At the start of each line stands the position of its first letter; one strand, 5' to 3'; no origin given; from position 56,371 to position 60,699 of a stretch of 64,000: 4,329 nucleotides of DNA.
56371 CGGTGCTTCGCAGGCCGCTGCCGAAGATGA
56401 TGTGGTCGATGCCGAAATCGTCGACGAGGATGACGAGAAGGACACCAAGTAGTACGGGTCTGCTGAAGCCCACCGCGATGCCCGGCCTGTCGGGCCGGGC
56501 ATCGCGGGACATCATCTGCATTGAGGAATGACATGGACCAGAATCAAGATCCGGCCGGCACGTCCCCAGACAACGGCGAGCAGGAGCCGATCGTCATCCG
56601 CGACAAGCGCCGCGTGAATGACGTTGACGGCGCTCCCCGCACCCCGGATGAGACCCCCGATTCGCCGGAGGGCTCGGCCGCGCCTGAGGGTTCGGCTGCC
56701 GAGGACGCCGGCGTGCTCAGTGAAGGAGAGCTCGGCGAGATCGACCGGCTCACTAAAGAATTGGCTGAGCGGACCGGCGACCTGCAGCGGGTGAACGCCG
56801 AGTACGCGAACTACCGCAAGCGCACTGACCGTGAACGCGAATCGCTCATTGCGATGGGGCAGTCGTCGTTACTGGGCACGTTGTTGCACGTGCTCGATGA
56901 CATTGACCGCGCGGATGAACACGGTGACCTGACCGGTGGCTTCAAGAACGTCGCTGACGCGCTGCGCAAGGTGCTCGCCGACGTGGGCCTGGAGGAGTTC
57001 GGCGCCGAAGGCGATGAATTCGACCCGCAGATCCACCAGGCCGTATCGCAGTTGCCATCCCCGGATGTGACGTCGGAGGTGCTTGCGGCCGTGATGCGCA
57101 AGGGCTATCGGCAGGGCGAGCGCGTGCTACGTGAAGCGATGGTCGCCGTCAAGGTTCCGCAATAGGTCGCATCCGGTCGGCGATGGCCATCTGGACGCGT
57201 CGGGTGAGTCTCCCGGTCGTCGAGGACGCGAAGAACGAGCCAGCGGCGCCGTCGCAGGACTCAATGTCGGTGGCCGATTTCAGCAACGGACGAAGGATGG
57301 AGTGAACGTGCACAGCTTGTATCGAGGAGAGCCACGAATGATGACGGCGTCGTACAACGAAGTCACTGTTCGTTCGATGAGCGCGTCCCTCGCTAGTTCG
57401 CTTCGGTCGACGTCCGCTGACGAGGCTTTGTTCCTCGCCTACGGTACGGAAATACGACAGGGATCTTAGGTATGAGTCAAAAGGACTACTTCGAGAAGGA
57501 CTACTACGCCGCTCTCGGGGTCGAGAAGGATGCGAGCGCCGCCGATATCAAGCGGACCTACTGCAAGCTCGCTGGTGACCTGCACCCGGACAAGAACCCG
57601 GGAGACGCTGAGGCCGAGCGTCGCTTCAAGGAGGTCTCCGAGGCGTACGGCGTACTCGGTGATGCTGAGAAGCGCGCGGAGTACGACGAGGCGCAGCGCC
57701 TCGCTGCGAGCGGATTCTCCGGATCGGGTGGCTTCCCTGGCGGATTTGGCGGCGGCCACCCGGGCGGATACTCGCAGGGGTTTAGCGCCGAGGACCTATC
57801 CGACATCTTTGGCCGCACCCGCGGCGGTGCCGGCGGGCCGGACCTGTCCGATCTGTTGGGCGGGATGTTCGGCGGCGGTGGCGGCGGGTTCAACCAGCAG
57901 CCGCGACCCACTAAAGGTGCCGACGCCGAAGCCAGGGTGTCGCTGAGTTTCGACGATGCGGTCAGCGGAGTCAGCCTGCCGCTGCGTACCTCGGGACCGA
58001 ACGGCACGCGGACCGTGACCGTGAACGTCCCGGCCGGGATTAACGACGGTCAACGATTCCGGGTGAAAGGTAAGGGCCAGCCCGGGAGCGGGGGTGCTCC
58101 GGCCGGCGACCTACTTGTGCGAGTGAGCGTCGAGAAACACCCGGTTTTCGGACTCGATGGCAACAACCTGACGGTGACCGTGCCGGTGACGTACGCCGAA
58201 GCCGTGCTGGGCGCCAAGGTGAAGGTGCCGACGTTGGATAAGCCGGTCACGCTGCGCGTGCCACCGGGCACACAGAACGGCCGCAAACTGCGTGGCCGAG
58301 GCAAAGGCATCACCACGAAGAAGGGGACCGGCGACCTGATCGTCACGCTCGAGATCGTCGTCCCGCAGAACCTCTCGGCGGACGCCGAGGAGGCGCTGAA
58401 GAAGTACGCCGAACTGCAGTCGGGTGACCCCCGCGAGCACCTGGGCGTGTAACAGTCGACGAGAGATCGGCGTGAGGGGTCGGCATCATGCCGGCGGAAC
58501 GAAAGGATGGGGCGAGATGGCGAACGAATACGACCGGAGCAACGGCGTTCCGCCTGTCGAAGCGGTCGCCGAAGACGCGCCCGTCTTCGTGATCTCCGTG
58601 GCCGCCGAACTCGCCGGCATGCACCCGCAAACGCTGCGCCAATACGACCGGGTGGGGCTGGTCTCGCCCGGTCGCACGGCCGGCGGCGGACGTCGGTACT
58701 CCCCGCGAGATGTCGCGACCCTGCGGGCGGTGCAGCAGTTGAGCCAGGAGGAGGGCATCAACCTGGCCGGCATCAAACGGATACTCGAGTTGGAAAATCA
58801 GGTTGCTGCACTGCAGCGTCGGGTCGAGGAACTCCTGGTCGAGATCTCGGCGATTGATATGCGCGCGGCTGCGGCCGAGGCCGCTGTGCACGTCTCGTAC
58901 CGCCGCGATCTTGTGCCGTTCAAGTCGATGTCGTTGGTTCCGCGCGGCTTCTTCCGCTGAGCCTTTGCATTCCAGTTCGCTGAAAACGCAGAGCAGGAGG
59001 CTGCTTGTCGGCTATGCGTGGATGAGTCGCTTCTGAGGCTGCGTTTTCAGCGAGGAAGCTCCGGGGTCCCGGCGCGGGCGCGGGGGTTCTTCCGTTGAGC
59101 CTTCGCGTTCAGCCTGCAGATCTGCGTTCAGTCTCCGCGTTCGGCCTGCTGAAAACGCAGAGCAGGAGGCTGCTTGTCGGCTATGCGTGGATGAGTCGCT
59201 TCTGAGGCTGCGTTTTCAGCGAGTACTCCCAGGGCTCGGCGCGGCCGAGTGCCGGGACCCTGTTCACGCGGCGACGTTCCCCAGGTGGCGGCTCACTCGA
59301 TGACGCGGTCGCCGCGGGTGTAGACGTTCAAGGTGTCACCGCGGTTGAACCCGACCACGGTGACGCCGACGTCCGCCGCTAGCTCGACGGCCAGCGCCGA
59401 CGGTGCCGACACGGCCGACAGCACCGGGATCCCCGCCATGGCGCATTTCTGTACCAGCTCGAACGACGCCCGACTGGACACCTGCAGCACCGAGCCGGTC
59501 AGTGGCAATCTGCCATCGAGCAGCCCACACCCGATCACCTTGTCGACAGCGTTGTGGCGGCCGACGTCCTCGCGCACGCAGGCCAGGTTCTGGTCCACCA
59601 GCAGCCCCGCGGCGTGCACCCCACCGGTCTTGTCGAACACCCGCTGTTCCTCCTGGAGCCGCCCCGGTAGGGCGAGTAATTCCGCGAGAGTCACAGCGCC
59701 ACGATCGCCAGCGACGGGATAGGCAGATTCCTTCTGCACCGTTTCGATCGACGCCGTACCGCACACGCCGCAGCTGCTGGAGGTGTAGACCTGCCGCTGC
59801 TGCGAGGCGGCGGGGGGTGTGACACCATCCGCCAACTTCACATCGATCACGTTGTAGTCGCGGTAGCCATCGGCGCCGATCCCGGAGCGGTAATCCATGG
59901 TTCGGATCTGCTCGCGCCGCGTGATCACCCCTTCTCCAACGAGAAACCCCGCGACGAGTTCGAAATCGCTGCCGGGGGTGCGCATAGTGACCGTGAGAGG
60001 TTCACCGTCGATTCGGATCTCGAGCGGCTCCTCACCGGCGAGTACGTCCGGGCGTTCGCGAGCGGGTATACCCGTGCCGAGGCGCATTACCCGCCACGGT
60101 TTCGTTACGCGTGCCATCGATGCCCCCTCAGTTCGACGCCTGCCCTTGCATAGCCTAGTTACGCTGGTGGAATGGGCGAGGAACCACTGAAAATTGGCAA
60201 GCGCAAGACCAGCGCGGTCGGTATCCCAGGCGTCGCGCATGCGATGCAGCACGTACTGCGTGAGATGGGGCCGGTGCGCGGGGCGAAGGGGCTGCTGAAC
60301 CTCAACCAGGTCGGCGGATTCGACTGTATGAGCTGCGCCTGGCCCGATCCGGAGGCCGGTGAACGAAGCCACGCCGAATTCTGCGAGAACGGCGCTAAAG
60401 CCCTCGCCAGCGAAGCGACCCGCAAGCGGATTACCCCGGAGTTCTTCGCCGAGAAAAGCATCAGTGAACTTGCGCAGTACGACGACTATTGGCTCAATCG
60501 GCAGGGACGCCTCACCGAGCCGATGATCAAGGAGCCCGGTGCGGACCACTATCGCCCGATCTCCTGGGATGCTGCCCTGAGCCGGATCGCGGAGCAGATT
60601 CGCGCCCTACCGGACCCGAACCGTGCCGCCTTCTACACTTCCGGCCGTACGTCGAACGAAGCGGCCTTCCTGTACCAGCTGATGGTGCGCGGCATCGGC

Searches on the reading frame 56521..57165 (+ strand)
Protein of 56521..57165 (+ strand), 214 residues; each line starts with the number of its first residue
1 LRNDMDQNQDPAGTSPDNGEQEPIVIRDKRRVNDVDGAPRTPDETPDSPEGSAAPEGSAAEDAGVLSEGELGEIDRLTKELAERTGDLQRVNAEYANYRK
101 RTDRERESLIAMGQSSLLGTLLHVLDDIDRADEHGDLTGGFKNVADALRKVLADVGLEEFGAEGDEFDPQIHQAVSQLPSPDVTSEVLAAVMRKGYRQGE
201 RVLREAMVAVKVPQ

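Call 41: search_protein_families(library=pfam, proteins=[window:56521-57165:+], max_evalue=0.001)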
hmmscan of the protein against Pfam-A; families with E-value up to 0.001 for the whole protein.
window:56521-57165:+ (214 aa): 1 family
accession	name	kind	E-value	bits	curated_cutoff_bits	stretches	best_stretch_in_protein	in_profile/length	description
PF01025.24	GrpE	-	1.5e-32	113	25.8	1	72-210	18-163/165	GrpE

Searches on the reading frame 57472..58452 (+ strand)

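Call 41: search_protein_families(library=pfam, proteins=[window:57472-58452:+], max_evalue=0.001)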
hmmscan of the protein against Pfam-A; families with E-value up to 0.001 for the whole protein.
window:57472-58452:+ (326 aa): 2 families
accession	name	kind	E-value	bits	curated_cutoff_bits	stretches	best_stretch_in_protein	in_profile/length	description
PF01556.23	DnaJ_C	-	7.3e-44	149.9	26.6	1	153-298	2-152/152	DnaJ C terminal domain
PF00226.36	DnaJ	-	2.9e-24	85.4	27.8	1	10-72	1-63/63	DnaJ domain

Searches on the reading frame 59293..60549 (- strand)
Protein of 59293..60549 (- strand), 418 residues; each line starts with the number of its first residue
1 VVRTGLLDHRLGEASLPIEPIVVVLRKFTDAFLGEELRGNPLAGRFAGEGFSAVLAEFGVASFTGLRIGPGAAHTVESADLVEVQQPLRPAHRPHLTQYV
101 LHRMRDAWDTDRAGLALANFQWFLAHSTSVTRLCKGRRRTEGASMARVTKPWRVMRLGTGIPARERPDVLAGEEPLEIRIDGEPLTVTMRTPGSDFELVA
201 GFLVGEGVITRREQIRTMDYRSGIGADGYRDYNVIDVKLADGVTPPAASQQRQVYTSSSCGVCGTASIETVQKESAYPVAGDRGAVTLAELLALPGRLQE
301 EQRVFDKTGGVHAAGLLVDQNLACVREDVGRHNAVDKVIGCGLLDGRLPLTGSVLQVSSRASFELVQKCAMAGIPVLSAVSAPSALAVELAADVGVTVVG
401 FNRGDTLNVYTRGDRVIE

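Call 41: search_protein_families(library=pfam, proteins=[window:59293-60549:-], max_evalue=0.001)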
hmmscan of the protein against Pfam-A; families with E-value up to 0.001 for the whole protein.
window:59293-60549:- (418 aa): 1 family
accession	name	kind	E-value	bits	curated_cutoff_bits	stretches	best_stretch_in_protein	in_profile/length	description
PF02634.21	FdhD-NarQ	-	7.9e-66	222.6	27.2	1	172-416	2-236/237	FdhD/NarQ family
